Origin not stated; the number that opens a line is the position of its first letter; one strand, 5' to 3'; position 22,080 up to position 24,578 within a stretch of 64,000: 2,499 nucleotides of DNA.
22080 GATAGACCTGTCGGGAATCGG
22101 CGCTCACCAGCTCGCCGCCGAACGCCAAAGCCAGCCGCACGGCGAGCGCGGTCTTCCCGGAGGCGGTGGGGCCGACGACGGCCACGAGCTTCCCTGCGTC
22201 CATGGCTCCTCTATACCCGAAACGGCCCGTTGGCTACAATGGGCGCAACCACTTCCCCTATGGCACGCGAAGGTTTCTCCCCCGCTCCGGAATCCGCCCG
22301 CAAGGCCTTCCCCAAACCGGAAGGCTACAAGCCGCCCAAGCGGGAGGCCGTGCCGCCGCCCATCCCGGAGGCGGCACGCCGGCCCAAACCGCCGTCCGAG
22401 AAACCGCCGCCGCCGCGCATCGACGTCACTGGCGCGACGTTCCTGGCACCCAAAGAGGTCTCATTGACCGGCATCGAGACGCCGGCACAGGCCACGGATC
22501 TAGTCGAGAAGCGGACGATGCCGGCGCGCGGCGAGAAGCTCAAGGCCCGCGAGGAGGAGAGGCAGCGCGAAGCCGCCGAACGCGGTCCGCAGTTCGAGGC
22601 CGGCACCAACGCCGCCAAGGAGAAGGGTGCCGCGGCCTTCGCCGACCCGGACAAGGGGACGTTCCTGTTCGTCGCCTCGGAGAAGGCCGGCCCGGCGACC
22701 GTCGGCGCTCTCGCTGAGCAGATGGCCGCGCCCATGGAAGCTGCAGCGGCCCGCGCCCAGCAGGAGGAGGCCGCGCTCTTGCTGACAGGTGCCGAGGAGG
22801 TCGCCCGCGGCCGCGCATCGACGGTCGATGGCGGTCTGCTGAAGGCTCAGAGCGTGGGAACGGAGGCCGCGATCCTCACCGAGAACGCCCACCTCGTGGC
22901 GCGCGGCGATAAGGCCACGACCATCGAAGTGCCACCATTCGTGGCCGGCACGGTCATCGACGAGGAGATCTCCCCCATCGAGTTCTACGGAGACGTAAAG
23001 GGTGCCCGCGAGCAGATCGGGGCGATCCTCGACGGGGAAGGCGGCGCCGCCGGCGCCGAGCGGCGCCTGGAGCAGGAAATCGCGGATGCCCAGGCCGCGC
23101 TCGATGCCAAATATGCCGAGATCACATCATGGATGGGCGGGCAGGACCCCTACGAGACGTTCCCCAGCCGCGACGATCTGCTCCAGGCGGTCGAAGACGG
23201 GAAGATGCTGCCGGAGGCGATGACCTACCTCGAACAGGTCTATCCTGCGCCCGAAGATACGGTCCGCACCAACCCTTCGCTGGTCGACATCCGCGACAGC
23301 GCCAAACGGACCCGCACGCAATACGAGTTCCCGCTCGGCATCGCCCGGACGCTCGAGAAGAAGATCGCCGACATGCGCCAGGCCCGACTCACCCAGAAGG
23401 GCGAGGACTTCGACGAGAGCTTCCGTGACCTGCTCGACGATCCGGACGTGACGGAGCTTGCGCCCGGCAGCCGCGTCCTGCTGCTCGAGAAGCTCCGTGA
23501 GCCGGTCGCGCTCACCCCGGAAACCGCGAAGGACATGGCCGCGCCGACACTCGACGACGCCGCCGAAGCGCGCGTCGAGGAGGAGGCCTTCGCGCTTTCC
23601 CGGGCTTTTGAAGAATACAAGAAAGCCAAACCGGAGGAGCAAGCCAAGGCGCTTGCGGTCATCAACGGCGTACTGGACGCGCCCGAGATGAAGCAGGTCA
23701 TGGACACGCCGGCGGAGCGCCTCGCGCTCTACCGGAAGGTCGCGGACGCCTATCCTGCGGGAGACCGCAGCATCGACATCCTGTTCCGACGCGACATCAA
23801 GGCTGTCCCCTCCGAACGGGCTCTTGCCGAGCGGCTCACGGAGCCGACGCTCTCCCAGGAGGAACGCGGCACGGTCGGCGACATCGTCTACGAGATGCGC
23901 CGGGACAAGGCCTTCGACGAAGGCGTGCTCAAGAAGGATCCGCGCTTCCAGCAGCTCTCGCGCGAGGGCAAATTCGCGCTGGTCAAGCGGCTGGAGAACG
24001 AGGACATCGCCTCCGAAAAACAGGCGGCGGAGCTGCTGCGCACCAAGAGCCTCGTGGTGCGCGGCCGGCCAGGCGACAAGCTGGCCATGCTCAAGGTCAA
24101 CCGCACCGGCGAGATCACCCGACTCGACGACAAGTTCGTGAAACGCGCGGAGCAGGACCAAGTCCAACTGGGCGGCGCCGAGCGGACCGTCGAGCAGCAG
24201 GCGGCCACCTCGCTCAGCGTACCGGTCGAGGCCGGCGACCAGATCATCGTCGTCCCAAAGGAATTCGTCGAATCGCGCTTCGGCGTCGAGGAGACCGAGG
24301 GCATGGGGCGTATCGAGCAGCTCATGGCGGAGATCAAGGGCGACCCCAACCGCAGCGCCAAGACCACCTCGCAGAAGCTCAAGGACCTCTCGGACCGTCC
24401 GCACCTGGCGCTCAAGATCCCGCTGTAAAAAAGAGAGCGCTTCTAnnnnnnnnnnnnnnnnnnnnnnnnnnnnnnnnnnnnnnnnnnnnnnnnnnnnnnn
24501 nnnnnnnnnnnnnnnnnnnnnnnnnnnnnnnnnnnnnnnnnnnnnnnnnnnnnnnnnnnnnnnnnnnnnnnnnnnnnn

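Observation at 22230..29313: Block of six uncharacterised genes including large acidic coiled-coil proteins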

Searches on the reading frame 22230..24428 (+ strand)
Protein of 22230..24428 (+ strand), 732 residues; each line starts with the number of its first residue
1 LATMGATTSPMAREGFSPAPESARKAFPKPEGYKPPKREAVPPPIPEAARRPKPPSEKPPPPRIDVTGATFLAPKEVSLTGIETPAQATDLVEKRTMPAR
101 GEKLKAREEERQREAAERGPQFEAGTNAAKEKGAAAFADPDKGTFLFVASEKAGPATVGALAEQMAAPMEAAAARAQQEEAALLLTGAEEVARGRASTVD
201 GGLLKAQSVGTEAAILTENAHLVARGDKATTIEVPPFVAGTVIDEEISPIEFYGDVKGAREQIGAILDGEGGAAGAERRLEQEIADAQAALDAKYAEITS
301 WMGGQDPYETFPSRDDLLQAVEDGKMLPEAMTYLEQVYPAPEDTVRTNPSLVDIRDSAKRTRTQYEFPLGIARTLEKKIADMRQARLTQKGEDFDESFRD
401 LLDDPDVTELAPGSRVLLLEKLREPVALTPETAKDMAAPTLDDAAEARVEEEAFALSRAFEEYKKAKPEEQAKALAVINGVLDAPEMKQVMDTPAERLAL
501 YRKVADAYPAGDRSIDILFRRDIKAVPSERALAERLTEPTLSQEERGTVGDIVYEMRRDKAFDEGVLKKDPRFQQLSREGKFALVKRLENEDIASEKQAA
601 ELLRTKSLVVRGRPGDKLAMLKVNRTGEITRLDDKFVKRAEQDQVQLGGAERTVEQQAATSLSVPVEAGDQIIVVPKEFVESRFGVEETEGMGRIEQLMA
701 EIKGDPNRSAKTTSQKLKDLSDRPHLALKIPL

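Call 3: search_protein_families(library=pfam, proteins=[window:22230-24428:+], max_evalue=1)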
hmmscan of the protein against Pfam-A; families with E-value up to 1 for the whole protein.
window:22230-24428:+ (732 aa): 0 families

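Call 4: search_protein_families(library=ncbifam, proteins=[window:22230-24428:+], max_evalue=1)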
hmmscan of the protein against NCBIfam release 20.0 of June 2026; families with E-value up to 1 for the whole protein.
window:22230-24428:+ (732 aa): 0 families

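Call 5: search_protein_families(library=padloc, proteins=[window:22230-24428:+], max_evalue=1)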
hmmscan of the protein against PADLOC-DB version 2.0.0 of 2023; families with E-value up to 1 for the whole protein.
window:22230-24428:+ (732 aa): 0 families

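Call 6: search_protein_families(library=phrogs, proteins=[window:22230-24428:+], max_evalue=1)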
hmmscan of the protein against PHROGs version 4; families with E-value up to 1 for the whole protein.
window:22230-24428:+ (732 aa): 1 family
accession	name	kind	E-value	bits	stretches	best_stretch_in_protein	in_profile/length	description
phrog_34468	-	unknown function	0.099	14.2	1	216-272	35-89/96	-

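Call 10: find_homologous_proteins(query=window:22230-24428:+, max_evalue=0.001)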
Query window:22230-24428:+ (732 aa): 2 proteins with E <= 0.001 among 8000 candidates.
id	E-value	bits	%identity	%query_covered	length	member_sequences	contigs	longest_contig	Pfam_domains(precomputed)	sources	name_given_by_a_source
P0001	0.0e+0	1533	100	99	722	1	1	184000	-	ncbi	-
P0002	0.0e+0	1103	75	99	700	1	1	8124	-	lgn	-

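Call 11: find_encoding_contigs(protein=P0002, flank=10000, max_places=6)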
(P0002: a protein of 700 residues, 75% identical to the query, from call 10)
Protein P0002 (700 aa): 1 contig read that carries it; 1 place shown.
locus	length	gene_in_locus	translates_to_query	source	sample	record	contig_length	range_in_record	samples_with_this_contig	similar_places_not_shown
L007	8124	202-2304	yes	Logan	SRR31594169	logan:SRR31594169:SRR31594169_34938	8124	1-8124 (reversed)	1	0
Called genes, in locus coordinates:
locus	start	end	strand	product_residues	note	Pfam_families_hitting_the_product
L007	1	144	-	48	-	?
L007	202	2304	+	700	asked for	-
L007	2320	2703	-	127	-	-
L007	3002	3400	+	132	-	-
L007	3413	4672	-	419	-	-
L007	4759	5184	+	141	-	-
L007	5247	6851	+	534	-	-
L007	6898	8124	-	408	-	?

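Call 12: find_encoding_contigs(protein=P0001, flank=10000, max_places=3)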
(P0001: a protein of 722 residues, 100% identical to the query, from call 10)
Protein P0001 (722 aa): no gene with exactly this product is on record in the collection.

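Call 30: list_cluster_members(proteins=[P0001, P0003, P0006])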
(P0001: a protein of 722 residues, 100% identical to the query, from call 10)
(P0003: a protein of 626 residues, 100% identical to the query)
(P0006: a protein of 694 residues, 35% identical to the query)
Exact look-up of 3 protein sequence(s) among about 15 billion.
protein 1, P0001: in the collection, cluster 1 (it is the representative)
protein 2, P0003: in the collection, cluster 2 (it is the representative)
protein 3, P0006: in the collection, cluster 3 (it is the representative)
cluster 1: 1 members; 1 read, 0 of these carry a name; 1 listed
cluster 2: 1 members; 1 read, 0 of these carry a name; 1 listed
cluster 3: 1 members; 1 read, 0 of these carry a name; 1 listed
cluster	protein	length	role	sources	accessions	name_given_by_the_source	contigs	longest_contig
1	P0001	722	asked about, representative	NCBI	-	-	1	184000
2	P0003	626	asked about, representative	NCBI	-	-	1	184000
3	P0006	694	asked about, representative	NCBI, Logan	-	-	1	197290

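Call 60: search_solved_structures(query=A4, max_evalue=1)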
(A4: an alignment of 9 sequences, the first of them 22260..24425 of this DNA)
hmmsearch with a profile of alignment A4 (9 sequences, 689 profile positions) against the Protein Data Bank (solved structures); distinct sequences matched with E-value up to 1: 0.

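Call 62: search_protein_families(library=pfam, alignment_id=A4, max_evalue=0.1)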
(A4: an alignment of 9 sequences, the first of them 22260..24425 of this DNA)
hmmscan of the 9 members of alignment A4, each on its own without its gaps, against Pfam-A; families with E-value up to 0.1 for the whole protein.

A. member 1, window:22260-24425:+ (722 aa): 0 families

B. families by the number of members that match (of 9 scanned): 3 families
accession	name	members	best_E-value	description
PF14063.11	DUF4254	2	0.062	Protein of unknown function (DUF4254)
PF18957.6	RibLong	1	0.0082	Long Rib domain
PF08951.15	EntA_Immun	1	0.057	Enterocin A Immunity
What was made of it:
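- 22260..24428 (+): Gene A, 722 aa. Pro-rich N-terminus (PPPPR-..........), many conserved motifs, and a strongly conserved C-terminal third ending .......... Founder of the A/X family. No Pfam or PDB hit (calls 3, 60, 62).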

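Call 63: search_protein_representatives(protein=P0001)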
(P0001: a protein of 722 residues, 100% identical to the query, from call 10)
Query: 722 residues. Proteins with E-value up to 0.001 (for the whole library): 4; up to 1e-10: 2; up to 1e-30: 2. The best 4 are listed.
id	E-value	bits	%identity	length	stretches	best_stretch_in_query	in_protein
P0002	0.0e+00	1103.4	78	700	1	9-722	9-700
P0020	1.1e-115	404.5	40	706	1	24-721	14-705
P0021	1.7e-07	47.1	26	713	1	356-719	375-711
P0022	2.3e-06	43.3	31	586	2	523-665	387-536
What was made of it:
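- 22260..24428 (+): Only 4 relatives among 1.84 billion representatives (call 63).
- Narrow distribution: the exhaustive phmmer search of A gave 4 hits in 1.84 billion representatives (call 63).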

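Call 64: find_encoding_contigs(protein=P0021, flank=10000, max_places=3)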
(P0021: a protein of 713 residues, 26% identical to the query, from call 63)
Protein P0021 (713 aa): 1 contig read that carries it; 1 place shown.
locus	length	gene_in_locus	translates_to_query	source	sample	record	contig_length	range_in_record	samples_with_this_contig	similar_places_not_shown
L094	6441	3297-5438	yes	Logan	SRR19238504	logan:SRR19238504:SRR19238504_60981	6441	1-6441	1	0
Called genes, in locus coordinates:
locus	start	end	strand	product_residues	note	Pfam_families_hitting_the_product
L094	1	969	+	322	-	?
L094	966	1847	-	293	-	PF01745:IPT (weak), PF13238:AAA_18 (faint), PF13671:AAA_33 (faint), PF01715:IPPT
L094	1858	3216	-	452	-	PF00919:UPF0004, PF04055:Radical_SAM, PF01938:TRAM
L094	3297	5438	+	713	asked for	-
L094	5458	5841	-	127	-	-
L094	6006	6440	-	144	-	?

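Call 89: search_dna_similar(query=window:22260-24425:+, collection=phages, mode=protein, max_evalue=0.001, max_rows=5)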
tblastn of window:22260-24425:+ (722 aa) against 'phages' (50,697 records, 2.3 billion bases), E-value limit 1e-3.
No match.

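Call 90: search_dna_similar(query=window:22260-24425:+, collection=plasmids, mode=protein, max_evalue=0.001, max_rows=5)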
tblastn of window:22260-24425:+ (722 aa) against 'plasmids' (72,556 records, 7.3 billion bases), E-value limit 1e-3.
No match.
